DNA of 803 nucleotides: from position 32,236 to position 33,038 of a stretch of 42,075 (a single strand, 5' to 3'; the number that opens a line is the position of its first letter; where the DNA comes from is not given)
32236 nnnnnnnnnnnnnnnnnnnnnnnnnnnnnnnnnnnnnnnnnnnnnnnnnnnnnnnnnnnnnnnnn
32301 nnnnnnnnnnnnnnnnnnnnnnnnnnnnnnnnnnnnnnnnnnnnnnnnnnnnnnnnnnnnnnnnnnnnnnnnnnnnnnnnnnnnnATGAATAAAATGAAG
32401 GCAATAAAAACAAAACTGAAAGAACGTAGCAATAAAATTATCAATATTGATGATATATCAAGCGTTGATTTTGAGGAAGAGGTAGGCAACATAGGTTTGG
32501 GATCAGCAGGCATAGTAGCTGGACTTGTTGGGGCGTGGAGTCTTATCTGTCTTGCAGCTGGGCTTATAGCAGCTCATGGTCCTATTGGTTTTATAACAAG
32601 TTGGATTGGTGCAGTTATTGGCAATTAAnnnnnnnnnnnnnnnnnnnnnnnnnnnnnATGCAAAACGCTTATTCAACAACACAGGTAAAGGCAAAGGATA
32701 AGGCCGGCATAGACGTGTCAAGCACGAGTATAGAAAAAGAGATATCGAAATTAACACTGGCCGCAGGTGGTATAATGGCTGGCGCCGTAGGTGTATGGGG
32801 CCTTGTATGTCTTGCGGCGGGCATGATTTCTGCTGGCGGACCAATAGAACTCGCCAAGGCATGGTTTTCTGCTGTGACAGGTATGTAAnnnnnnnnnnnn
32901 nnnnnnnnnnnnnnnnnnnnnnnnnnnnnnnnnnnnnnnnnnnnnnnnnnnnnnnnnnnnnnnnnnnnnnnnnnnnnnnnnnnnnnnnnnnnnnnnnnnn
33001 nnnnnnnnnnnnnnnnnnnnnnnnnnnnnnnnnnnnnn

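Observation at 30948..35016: Candidate uncharacterised module: HspR-like MerR regulator with a double PCWE Cys motif, two tandem small glycine-zipper membrane proteins, and a divergent FtsH paralogue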

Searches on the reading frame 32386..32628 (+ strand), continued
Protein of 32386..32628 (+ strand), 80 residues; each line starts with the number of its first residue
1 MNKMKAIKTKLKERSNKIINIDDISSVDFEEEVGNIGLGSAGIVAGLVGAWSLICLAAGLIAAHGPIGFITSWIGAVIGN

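Call 51: find_encoding_contigs(protein=P0002, flank=8000, max_places=2)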
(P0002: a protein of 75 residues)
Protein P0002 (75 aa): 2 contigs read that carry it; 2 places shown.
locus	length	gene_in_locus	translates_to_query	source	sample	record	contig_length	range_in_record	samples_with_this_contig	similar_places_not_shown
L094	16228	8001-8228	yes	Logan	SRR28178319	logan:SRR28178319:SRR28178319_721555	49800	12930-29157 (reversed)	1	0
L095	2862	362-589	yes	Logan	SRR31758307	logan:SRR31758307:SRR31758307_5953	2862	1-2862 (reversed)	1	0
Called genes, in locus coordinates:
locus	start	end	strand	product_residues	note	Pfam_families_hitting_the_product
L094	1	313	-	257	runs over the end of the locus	PF00027:cNMP_binding, PF13545:HTH_Crp_2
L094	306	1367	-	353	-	PF01926:MMR_HSR1, PF02421:FeoB_N (weak), PF06071:YchF-GTPase_C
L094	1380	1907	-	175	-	PF00994:MoCF_biosynth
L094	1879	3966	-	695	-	PF00009:GTP_EFTU, PF01926:MMR_HSR1 (faint), PF22042:EF-G_D2, PF03144:GTP_EFTU_D2, PF14492:EFG_III, PF03764:EFG_IV, PF00679:EFG_C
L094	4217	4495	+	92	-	PF00381:PTS-HPr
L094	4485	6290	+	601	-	PF05524:PEP-utilisers_N, PF00391:PEP-utilizers, PF02896:PEP-utilizers_C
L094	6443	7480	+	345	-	PF04055:Radical_SAM, PF06969:HemN_C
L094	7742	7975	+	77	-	-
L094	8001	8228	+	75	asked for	-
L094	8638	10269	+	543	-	PF01590:GAF, PF13185:GAF_2, PF13492:GAF_3, PF00158:Sigma54_activat, PF14532:Sigma54_activ_2, PF00004:AAA, PF07728:AAA_5, PF25601:AAA_lid_14, +2 more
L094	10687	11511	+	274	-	PF00142:Fer4_NifH, PF01656:CbiA, PF02374:ArsA_ATPase (faint), PF10609:ParA (faint), PF13614:AAA_31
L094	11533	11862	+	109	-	PF00543:P-II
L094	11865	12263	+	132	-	PF00543:P-II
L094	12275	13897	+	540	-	PF00148:Oxidored_nitro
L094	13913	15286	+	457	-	PF00148:Oxidored_nitro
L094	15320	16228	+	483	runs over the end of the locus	PF00148:Oxidored_nitro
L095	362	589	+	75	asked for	-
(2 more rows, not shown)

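Call 67: search_solved_structures(query=A2, max_evalue=1)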
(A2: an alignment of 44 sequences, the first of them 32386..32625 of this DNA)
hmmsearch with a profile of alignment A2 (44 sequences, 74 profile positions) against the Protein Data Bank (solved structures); distinct sequences matched with E-value up to 1: 0.
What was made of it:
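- On Known FtsH modulators (HflK/C SPFH, YccA/BI-1, SpoVM, MgtR): No PDB sequence match at E up to 1 (call 67).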

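Call 68: search_protein_families(library=padloc, proteins=[window:32386-32628:+], max_evalue=0.01)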
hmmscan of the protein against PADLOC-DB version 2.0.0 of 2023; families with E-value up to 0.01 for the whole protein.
window:32386-32628:+ (80 aa): 0 families

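Call 82: find_encoding_contigs(protein=P0216, flank=7000, max_places=1)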
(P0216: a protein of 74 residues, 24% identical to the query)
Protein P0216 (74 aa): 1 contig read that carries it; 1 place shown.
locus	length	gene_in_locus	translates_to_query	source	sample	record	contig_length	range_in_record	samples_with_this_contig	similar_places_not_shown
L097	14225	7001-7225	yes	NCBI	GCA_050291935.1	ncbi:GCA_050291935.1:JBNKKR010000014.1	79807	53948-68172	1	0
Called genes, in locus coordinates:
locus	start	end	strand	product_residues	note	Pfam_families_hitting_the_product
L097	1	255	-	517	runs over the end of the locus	PF00805:Pentapeptide, PF13576:Pentapeptide_3 (faint), PF13599:Pentapeptide_4 (weak), PF00805:Pentapeptide, PF13599:Pentapeptide_4, PF00805:Pentapeptide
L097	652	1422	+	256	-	PF13247:Fer4_11, PF12838:Fer4_7, PF13187:Fer4_9 (weak), PF13237:Fer4_10, PF00037:Fer4 (weak), PF12797:Fer4_2 (weak), PF12837:Fer4_6 (weak), PF13237:Fer4_10 (weak), +1 more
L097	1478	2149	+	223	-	PF02085:Cytochrom_CIII (faint), PF14522:Cytochrome_C7, PF14537:Cytochrom_c3_2 (faint), PF14522:Cytochrome_C7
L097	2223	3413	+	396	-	PF03916:NrfD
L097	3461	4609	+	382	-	PF08448:PAS_4, PF13426:PAS_9, PF00512:HisKA, PF02518:HATPase_c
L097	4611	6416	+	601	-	PF00072:Response_reg, PF08448:PAS_4 (weak), PF13426:PAS_9, PF00158:Sigma54_activat, PF14532:Sigma54_activ_2, PF07724:AAA_2 (weak), PF25601:AAA_lid_14, PF02954:HTH_8, +2 more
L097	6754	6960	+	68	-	-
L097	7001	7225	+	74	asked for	-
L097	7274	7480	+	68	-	-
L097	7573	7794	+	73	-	-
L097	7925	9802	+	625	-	PF00004:AAA, PF07728:AAA_5 (faint), PF17862:AAA_lid_3, PF01434:Peptidase_M41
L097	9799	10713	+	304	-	-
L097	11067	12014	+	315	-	PF02085:Cytochrom_CIII (faint), PF14522:Cytochrome_C7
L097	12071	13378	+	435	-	PF03916:NrfD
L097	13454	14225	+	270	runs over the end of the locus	PF12800:Fer4_4 (faint), PF13237:Fer4_10 (weak), PF13247:Fer4_11, PF12838:Fer4_7, PF13187:Fer4_9 (weak), PF00037:Fer4 (weak), PF12797:Fer4_2 (weak), PF12837:Fer4_6 (weak)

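Call 83: find_encoding_contigs(protein=P0264, flank=7000, max_places=1)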
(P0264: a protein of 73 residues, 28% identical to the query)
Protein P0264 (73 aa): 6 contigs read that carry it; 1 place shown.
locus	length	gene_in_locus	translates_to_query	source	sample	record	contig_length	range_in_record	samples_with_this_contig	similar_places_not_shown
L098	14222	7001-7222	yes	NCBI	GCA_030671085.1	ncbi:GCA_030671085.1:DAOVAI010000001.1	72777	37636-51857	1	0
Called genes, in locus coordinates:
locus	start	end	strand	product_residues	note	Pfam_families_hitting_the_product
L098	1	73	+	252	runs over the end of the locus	PF13237:Fer4_10 (weak), PF13247:Fer4_11, PF12838:Fer4_7, PF13187:Fer4_9 (weak), PF12797:Fer4_2 (weak), PF12837:Fer4_6 (weak), PF13237:Fer4_10 (weak), PF00037:Fer4, +2 more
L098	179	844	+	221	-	PF02085:Cytochrom_CIII (faint), PF14522:Cytochrome_C7, PF14537:Cytochrom_c3_2 (faint), PF22113:Mtrc-MtrF_II-IV_dom (faint), PF14522:Cytochrome_C7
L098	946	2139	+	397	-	PF03916:NrfD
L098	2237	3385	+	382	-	PF08448:PAS_4, PF13426:PAS_9 (weak), PF00512:HisKA, PF02518:HATPase_c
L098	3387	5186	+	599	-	PF00072:Response_reg, PF00989:PAS (weak), PF08448:PAS_4 (weak), PF13426:PAS_9 (weak), PF00158:Sigma54_activat, PF14532:Sigma54_activ_2, PF25601:AAA_lid_14, PF02954:HTH_8, +1 more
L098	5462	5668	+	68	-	-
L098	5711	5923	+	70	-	-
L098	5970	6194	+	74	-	-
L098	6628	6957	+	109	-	-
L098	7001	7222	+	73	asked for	-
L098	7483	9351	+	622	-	PF13173:AAA_14 (faint), PF00004:AAA, PF07728:AAA_5 (faint), PF17862:AAA_lid_3, PF01434:Peptidase_M41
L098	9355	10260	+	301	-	-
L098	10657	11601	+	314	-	PF02085:Cytochrom_CIII (faint), PF03264:Cytochrom_NNT (faint), PF14522:Cytochrome_C7, PF14537:Cytochrom_c3_2 (faint), PF09699:Paired_CXXCH_1 (faint), PF14522:Cytochrome_C7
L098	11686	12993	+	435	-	PF03916:NrfD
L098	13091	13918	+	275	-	PF12838:Fer4_7 (weak), PF13237:Fer4_10 (weak), PF13247:Fer4_11, PF12838:Fer4_7, PF13187:Fer4_9 (weak), PF00037:Fer4 (weak), PF12797:Fer4_2 (weak), PF12837:Fer4_6 (weak), +1 more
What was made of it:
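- L097 and L098 have such complexes on both sides (calls 82, 83).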

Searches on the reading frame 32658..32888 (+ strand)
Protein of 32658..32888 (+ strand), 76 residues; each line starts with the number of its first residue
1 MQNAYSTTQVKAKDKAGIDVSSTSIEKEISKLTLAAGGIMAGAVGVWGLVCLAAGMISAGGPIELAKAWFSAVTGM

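Call 3: search_protein_families(library=pfam, proteins=[window:32658-32888:+], max_evalue=0.1)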
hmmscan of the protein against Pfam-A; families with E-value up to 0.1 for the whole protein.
window:32658-32888:+ (76 aa): 1 family
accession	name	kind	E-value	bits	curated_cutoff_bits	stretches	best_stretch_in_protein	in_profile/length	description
PF22118.2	MtrF-like_dom-III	-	0.021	14.8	27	1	5-59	64-119/143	Decaheme cytochrome c component MtrF-like domain III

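Call 4: search_protein_families(library=ncbifam, proteins=[window:32658-32888:+], max_evalue=0.1)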
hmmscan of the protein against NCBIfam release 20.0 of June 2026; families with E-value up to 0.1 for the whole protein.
window:32658-32888:+ (76 aa): 1 family
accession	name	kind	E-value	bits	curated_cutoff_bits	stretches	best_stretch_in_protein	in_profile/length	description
TIGR03614.1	RutB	equivalog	0.037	13.6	377.95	1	1-62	23-82/226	pyrimidine utilization protein B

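Call 56: find_related_loci(query=A5, collection=metagenome_contigs, flank=6000)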
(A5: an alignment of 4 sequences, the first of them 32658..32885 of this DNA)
Query A5 (76 aa) in metagenome_contigs; peptide patterns used: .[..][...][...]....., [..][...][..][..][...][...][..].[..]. (x = any residue, [..] = any of these).
265 stretches matched a pattern; 1 encode a relative of the query (tblastn E <= 1e-3); 1 distinct loci.
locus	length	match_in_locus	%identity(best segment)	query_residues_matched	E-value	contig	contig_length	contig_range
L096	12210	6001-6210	56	6-75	4e-24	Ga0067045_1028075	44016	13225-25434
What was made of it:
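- Tried and rejected: The narrow alignment found one metagenome locus (call 56).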

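Call 58: search_protein_families(library=pfam, proteins=[L096:2158-3471:+, L096:3695-4207:+, L096:4493-5695:+, L096:5729-5962:+, L096:6323-8212:+, L096:8404-9471:+, L096:9962-10504:-], max_evalue=0.0001)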
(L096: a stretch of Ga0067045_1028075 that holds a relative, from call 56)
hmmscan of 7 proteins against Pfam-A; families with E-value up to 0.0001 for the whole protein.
L096:2158-3471:+ (437 aa): 2 families
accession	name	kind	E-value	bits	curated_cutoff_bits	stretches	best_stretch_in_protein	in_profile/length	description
PF02875.26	Mur_ligase_C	-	1.9e-10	42.1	28.4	1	293-415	2-126/127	Mur ligase, glutamate ligase domain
PF08245.18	Mur_ligase_M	-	2.5e-10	41.1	24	1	50-266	1-199/200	Mur ligase middle domain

L096:3695-4207:+ (170 aa): 3 families
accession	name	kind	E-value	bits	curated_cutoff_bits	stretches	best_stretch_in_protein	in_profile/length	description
PF13411.12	MerR_1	-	3.4e-18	66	21.6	1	10-76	1-67/69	MerR HTH family regulatory protein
PF00376.29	MerR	-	6.8e-11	42.3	28.2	1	12-46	2-38/38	MerR family regulatory protein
PF12728.13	HTH_17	-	7.1e-06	26.6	27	1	15-51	7-43/51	Helix-turn-helix domain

L096:4493-5695:+ (400 aa): 1 family
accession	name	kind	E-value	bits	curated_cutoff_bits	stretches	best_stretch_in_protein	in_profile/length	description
PF03916.19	NrfD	-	4e-23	83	25.8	1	61-349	6-311/313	Polysulphide reductase, NrfD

L096:5729-5962:+ (77 aa): 0 families

L096:6323-8212:+ (629 aa): 6 families
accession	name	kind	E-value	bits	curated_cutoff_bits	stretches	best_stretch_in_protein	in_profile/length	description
PF01434.24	Peptidase_M41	-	2.5e-59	200.8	29.9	1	406-590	2-189/191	Peptidase family M41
PF00004.35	AAA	-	1.3e-47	161.9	21.2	1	191-324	1-130/131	ATPase family associated with various cellular activities (AAA)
PF17862.7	AAA_lid_3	-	2.4e-13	49.8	27.2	1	347-391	1-45/45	AAA+ lid domain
PF06480.20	FtsH_ext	-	1.4e-07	32.1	25.5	0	22-91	8-95/103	FtsH Extracellular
PF13191.12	AAA_16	-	2e-05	25.6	32.6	0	188-210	24-46/167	AAA ATPase domain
PF06068.19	TIP49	-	2.8e-05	23.9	23.8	1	182-224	47-88/347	TIP49 P-loop domain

L096:8404-9471:+ (355 aa): 2 families
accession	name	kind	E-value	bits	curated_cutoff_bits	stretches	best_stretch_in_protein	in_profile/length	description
PF01891.21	CbiM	-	1.5e-59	201.7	23.1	1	2-210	1-205/205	Cobalt uptake substrate-specific transmembrane region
PF13190.11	PDGLE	-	4.3e-30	104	27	1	224-348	1-102/102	PDGLE domain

L096:9962-10504:- (180 aa): 0 families

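Call 68: search_protein_families(library=padloc, proteins=[window:32658-32888:+], max_evalue=0.01)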
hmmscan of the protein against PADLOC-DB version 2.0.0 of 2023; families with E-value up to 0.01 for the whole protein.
window:32658-32888:+ (76 aa): 0 families
